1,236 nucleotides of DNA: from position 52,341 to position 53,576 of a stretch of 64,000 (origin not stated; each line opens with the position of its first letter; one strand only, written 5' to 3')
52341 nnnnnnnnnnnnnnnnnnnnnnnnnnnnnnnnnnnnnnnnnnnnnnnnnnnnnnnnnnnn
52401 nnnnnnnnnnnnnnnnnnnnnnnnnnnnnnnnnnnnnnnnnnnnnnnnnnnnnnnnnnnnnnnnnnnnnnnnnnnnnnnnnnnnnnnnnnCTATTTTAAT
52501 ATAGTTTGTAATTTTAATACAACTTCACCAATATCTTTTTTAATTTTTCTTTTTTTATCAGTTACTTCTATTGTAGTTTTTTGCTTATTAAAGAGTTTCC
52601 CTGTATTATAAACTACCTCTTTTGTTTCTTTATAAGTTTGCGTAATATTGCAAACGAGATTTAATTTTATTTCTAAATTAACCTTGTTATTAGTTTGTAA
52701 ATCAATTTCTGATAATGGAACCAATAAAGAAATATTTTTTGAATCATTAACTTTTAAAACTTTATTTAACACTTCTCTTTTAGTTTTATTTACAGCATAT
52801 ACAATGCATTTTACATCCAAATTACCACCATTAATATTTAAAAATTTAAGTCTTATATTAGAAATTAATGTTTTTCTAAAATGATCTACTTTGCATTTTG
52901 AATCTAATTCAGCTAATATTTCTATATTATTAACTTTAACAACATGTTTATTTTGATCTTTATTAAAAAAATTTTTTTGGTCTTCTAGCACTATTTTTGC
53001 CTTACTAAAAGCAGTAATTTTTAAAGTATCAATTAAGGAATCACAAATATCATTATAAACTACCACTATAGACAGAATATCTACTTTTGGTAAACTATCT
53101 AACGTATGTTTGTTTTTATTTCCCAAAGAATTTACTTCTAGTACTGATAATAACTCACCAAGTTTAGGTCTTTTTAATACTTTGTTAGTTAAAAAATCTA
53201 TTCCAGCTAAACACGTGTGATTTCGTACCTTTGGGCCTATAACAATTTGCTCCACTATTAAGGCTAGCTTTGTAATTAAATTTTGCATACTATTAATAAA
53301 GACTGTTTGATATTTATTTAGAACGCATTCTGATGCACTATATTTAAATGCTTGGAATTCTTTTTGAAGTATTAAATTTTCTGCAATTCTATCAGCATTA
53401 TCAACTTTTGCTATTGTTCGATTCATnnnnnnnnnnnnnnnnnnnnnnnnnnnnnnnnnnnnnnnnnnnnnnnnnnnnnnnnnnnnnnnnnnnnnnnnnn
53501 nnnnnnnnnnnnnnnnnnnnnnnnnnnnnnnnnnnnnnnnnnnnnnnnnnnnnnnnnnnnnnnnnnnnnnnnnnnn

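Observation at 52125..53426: Translationally coupled two-gene operon of unknown function at the trailer end of the CRISPR array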

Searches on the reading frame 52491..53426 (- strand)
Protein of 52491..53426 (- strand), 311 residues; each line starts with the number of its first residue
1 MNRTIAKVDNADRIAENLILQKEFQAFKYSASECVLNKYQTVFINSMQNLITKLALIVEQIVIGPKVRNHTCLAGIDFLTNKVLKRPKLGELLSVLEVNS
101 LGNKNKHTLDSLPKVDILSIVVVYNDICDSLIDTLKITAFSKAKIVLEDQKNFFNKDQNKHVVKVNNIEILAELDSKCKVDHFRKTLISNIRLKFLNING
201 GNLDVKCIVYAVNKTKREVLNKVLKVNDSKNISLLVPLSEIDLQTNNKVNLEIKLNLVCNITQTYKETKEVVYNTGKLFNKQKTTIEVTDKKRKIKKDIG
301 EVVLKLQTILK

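Call 5: search_protein_families(library=pfam, proteins=[window:52491-53426:-], max_evalue=1)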
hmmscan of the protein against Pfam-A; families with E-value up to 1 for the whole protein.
window:52491-53426:- (311 aa): 1 family
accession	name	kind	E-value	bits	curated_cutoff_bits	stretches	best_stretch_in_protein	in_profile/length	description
PF23763.2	Beta-barrel_GLAA-B_I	-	0.037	14.7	28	1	265-299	51-85/95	GLAA-B beta-barrel domain I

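Call 6: search_protein_families(library=ncbifam, proteins=[window:52491-53426:-], max_evalue=0.01)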
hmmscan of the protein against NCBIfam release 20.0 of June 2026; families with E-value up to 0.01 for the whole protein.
window:52491-53426:- (311 aa): 0 families

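Call 7: search_protein_families(library=padloc, proteins=[window:52491-53426:-], max_evalue=0.1)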
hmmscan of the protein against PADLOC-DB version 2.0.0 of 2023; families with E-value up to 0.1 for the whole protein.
window:52491-53426:- (311 aa): 0 families

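Call 8: search_protein_families(library=phrogs, proteins=[window:52491-53426:-], max_evalue=1)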
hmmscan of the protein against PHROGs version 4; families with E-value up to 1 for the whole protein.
window:52491-53426:- (311 aa): 0 families

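Call 9: find_homologous_proteins(query=window:52491-53426:-, max_evalue=0.01)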
Query window:52491-53426:- (311 aa): 1 proteins with E <= 0.01 among 2148 candidates.
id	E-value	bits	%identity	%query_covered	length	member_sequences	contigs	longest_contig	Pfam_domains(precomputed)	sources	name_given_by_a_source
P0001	2.6e-188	642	100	100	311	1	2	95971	-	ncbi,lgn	-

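Call 13: find_encoding_contigs(protein=P0001, flank=10000, max_places=6)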
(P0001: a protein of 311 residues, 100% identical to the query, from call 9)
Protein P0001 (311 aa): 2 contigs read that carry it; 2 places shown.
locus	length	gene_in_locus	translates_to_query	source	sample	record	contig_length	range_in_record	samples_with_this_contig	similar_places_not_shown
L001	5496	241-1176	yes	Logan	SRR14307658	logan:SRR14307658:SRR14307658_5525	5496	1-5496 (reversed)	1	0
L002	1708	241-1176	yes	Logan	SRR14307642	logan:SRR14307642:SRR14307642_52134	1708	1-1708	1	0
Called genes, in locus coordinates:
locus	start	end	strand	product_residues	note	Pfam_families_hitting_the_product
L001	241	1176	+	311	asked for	-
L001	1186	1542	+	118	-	-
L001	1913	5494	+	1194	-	?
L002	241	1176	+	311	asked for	-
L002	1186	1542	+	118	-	-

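Call 16: predict_structure(protein=window:52491-53426:-)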
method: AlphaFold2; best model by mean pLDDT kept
length: 311 residues; sequences in the alignment: 1
mean_pLDDT: 33.9   pTM: 0.25
mean pLDDT of the five models: 33.9, 28.3, 27.1, 24.3, 23.3
residues with pLDDT >= 90: 0; 70-90: 0; 50-70: 0; < 50: 311
segments of 3 or more residues with pLDDT < 50: 1-311
pLDDT, mean of each block of 10 residues (from residue 1): 40 41 38 36 41 40 30 30 30 28 25 26 37 41 41 41 37 41 42 36 27 28 27 25 28 27 29 30 32 41 37 30
secondary structure, 60 per line:
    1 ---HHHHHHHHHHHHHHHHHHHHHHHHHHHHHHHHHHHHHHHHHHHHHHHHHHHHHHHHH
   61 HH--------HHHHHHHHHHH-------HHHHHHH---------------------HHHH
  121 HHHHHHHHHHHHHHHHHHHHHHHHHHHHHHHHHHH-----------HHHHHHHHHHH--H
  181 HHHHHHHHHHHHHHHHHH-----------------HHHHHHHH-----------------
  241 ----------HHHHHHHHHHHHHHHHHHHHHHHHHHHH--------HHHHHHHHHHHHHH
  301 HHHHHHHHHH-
elements in order: H4-62 H71-81 H89-95 H117-155 H167-177 H180-198 H216-223 H251-278 H287-310

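Call 19: search_protein_representatives(protein=window:52491-53426:-)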
Query: 311 residues. Proteins with E-value up to 0.001 (for the whole library): 74; up to 1e-10: 28; up to 1e-30: 2. The best 74 are listed.
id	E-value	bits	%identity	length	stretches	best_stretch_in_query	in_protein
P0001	8.4e-189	641.8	100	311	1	1-311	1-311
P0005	5.2e-34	134.0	35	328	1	8-293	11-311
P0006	3.2e-28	115.0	33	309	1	8-286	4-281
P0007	7.1e-27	110.6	30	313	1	8-310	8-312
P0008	2.0e-23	99.3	32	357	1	7-285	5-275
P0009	8.8e-22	93.9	30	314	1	5-294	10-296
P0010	1.7e-21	93.0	32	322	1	9-294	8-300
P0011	2.9e-21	92.2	31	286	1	8-262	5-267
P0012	2.9e-20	88.9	29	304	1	6-307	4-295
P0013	1.2e-19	86.9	31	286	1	8-263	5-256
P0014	6.6e-17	77.9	29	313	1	9-286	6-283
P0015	1.1e-16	77.2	30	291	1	21-281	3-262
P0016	3.5e-16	75.5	28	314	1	2-295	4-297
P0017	3.6e-16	75.5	33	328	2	4-147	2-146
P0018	8.5e-15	71.0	28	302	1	5-283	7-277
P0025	6.7e-12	61.5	35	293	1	8-136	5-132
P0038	5.9e-10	55.1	31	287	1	6-155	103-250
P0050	2.0e-08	50.1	28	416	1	12-150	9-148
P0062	1.5e-06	43.9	28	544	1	6-155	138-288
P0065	4.7e-06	42.3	31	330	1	8-141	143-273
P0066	4.8e-06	42.3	25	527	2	33-222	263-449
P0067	7.3e-06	41.7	34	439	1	26-160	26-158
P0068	1.0e-05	41.2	30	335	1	9-148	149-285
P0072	3.1e-05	39.6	31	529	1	8-145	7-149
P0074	6.0e-05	38.7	27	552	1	6-155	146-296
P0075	1.0e-04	37.9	27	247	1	3-152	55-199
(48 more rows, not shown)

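Call 21: search_protein_families(library=pfam, alignment_id=A1, max_evalue=0.1)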
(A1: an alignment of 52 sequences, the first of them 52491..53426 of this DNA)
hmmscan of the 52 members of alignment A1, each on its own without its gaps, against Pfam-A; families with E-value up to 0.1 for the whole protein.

A. member 1, window:52491-53426:- (311 aa): 1 family
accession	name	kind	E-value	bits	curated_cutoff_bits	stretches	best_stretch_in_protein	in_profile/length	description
PF23763.2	Beta-barrel_GLAA-B_I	-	0.037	14.7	28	1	265-299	51-85/95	GLAA-B beta-barrel domain I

B. families by the number of members that match (of 52 scanned): 32 families (the first 25 are shown)
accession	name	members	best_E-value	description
PF17789.7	MG4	2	0.04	Macroglobulin domain MG4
PF14479.11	HeLo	1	0.00012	Prion-inhibition and propagation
PF22821.2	ZP1_ZP4_Ig-like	1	0.0042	Zona pellucida sperm-binding proteins 1/4, Ig-like domain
PF04415.17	DUF515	1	0.0052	Protein of unknown function (DUF515)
PF21953.1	NadN_nucleosid_C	1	0.0057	NAD nucleotidase, C-terminal domain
PF24582.1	DUF7609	1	0.0065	Domain of unknown function (DUF7609)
PF11589.14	DUF3244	1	0.0095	Domain of unknown function (DUF3244)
PF04541.19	Herpes_U34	1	0.011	Herpesvirus virion protein U34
PF20715.2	DUF6827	1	0.012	Domain of unknown function (DUF6827)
PF07591.16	PT-HINT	1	0.013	Pretoxin HINT domain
PF06648.16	AcMNPV_Ac75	1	0.013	Autographa californica nuclear polyhedrosis virus (AcMNPV), Ac75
PF12044.14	Metallopep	1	0.014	Putative peptidase family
PF22388.2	DUF6974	1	0.025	Domain of unknown function (DUF6974)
PF06448.16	DUF1081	1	0.026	Domain of Unknown Function (DUF1081)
PF06086.17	Pox_A30L_A26L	1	0.026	Orthopoxvirus A26L/A30L protein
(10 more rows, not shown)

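Call 22: search_solved_structures(query=A1, max_evalue=10, show_alignments=3)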
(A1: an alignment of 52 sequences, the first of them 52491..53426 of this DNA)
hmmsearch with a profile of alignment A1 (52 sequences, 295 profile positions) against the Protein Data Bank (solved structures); distinct sequences matched with E-value up to 10: 1.
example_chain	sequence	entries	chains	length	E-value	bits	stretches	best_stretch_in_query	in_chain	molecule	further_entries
4ozs_A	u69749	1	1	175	0.031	17.1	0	118-131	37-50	Alpha solenoid protein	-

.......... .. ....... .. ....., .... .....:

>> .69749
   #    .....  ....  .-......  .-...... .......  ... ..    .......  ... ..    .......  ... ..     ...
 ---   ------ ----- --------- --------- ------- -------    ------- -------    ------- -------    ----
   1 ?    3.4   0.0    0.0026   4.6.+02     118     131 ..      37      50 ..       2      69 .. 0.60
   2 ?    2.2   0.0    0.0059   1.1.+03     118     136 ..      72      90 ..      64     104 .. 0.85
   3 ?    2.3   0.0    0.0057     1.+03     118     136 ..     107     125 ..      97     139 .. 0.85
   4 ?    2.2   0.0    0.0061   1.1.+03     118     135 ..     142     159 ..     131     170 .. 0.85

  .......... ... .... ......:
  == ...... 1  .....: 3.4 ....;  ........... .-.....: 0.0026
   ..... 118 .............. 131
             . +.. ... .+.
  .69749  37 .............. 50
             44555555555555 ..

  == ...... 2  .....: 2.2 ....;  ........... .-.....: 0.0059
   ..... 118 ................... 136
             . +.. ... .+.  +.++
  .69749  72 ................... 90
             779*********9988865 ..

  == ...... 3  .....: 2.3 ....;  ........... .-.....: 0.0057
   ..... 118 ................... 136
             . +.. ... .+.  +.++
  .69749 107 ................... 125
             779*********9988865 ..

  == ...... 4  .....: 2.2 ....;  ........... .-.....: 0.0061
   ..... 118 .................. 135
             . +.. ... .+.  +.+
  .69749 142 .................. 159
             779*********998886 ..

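Call 23: find_homologous_proteins(query=A1, max_evalue=0.001)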
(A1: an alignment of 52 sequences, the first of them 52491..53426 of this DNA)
Query A1 (52 sequences) (311 aa, profile of the alignment): 10 proteins with E <= 0.001 among 8000 candidates.
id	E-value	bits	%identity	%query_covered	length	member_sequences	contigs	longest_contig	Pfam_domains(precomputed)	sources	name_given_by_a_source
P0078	2.8e-78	282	34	41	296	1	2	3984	-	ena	-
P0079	1.4e-77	279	29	41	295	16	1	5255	-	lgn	-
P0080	4.2e-77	278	29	43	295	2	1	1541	-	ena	-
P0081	2.2e-76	275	29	41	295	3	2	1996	-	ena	-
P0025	5.6e-76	274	36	40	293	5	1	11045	-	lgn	-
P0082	9.8e-73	263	23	89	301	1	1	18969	-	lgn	-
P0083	6.7e-72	261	32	43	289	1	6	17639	-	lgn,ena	-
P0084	2.0e-62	230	27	39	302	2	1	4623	-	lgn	-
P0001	3.1e-62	229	100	100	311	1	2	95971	-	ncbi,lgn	-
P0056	1.7e-59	220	29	41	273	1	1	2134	-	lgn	-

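Call 25: find_encoding_contigs(protein=P0082, flank=10000, max_places=3)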
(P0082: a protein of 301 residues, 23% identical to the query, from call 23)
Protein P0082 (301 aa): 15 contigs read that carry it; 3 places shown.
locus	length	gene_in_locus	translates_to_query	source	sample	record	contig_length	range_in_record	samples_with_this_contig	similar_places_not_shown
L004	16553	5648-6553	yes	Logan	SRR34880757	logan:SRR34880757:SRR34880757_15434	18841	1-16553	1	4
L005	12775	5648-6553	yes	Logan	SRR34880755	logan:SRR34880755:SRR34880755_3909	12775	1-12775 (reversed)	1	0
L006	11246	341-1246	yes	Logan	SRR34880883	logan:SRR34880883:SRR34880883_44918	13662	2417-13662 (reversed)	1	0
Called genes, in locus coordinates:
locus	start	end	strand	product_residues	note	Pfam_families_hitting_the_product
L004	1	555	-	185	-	?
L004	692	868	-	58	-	-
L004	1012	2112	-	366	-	PF07733:DNA_pol3_alpha (weak)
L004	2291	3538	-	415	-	PF04055:Radical_SAM, PF13353:Fer4_12 (weak)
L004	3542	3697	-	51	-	-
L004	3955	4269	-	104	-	-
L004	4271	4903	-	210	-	PF13240:Zn_Ribbon_1, PF13248:Zn_ribbon_3 (weak), PF24460:DUF7575 (weak)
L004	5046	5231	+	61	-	-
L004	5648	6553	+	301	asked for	-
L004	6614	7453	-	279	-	PF01116:F_bP_aldolase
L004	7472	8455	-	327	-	PF14486:DUF4432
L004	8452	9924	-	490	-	PF00370:FGGY_N, PF02782:FGGY_C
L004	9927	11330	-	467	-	PF02952:Fucose_iso_C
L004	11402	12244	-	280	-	PF10114:PocR, PF12833:HTH_18, PF00165:HTH_AraC (weak)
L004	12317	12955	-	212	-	PF00702:Hydrolase, PF13419:HAD_2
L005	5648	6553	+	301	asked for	-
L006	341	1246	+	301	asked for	-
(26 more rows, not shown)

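Call 26: find_encoding_contigs(protein=P0083, flank=10000, max_places=3)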
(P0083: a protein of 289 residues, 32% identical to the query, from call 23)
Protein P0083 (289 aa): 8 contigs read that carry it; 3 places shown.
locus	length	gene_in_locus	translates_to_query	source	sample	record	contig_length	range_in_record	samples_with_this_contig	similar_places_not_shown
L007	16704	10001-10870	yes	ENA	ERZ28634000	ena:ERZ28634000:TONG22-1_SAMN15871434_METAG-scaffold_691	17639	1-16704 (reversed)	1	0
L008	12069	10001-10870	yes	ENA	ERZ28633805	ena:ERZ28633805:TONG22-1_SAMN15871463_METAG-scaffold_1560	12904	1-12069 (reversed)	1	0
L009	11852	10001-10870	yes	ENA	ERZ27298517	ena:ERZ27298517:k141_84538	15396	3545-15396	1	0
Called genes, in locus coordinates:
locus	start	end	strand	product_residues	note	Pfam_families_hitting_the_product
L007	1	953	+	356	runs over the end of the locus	PF04321:RmlD_sub_bind, PF01073:3Beta_HSD, PF01370:Epimerase, PF02719:Polysacc_synt_2, PF07993:NAD_binding_4, PF16363:GDP_Man_Dehyd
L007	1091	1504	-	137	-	-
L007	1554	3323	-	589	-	PF08238:Sel1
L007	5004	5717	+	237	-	PF00092:VWA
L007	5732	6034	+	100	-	-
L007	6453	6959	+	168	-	-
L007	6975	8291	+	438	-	PF00069:Pkinase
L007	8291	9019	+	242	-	PF00092:VWA, PF13519:VWA_2 (weak)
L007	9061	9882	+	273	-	PF13672:PP2C_2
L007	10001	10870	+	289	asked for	-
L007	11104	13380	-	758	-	PF08238:Sel1, PF13432:TPR_16 (faint), PF08238:Sel1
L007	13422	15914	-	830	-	-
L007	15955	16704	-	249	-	?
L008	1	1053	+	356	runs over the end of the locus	PF04321:RmlD_sub_bind, PF01073:3Beta_HSD, PF01370:Epimerase, PF02719:Polysacc_synt_2, PF07993:NAD_binding_4, PF16363:GDP_Man_Dehyd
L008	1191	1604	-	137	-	-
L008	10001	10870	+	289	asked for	-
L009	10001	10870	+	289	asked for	-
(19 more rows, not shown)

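Call 27: find_encoding_contigs(protein=P0025, flank=10000, max_places=3)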
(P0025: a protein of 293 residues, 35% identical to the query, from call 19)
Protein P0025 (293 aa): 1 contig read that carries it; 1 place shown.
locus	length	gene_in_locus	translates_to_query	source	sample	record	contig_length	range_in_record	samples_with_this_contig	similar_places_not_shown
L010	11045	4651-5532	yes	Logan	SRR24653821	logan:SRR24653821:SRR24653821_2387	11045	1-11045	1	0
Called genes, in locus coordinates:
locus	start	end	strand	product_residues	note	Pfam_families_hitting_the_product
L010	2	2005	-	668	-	?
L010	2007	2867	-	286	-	-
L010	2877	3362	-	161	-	-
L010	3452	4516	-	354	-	PF03576:Peptidase_S58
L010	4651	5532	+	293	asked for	-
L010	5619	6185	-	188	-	PF14519:Macro_2 (weak), PF01661:Macro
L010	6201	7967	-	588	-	-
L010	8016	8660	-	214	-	PF00702:Hydrolase, PF08282:Hydrolase_3 (faint), PF12710:HAD, PF13419:HAD_2, PF13242:Hydrolase_like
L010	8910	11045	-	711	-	?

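Call 28: find_encoding_contigs(protein=P0005, flank=10000, max_places=4)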
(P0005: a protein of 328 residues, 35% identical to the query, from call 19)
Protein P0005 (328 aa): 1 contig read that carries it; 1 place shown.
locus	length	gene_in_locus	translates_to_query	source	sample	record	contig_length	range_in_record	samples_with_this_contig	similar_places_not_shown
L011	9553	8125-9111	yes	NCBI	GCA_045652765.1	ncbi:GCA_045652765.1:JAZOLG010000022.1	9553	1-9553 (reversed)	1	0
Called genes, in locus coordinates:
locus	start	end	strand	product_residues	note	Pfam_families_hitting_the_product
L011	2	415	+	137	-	?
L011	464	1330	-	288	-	PF01809:YidD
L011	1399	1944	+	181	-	-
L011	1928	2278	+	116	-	PF09579:Spore_YtfJ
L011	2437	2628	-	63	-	PF00830:Ribosomal_L28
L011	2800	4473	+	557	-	PF02734:Dak2, PF21645:FakA-like_M, PF13684:FakA-like_C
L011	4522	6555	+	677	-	PF17191:RecG_wedge (weak), PF00270:DEAD, PF04851:ResIII, PF22590:Cas3-like_C_2 (faint), PF00271:Helicase_C, PF19833:RecG_dom3_C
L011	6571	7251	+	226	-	PF14622:Ribonucleas_3_3, PF00636:Ribonuclease_3, PF00035:dsrm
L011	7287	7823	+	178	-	-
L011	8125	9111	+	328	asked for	-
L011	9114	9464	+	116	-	-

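Call 29: predict_structure(alignment_id=A1)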
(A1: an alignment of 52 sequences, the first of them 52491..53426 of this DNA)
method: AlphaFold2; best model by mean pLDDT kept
length: 311 residues; sequences in the alignment: 52
mean_pLDDT: 93.1   pTM: 0.64
mean pLDDT of the five models: 93.1, 93.0, 92.0, 91.6, 91.6
residues with pLDDT >= 90: 268; 70-90: 32; 50-70: 8; < 50: 3
segments of 3 or more residues with pLDDT < 50: none
pLDDT, mean of each block of 10 residues (from residue 1): 89 98 97 94 97 98 97 98 97 94 92 95 98 98 85 64 95 97 96 92 94 92 89 96 93 96 93 82 91 94 96 91
secondary structure, 60 per line:
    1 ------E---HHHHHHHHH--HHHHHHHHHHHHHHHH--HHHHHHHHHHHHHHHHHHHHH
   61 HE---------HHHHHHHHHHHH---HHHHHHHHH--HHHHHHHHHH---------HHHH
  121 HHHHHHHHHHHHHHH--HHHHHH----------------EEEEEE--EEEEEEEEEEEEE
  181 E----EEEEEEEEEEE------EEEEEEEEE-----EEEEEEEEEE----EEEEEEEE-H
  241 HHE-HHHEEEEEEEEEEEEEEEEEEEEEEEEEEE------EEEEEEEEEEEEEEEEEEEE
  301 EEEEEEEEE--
elements in order: H11-19 H22-37 H40-61 H72-83 H87-95 H98-107 H117-135 H138-143 E160-165 E168-181 E186-196 E203-211 E217-226 E231-238 E248-274 E281-309
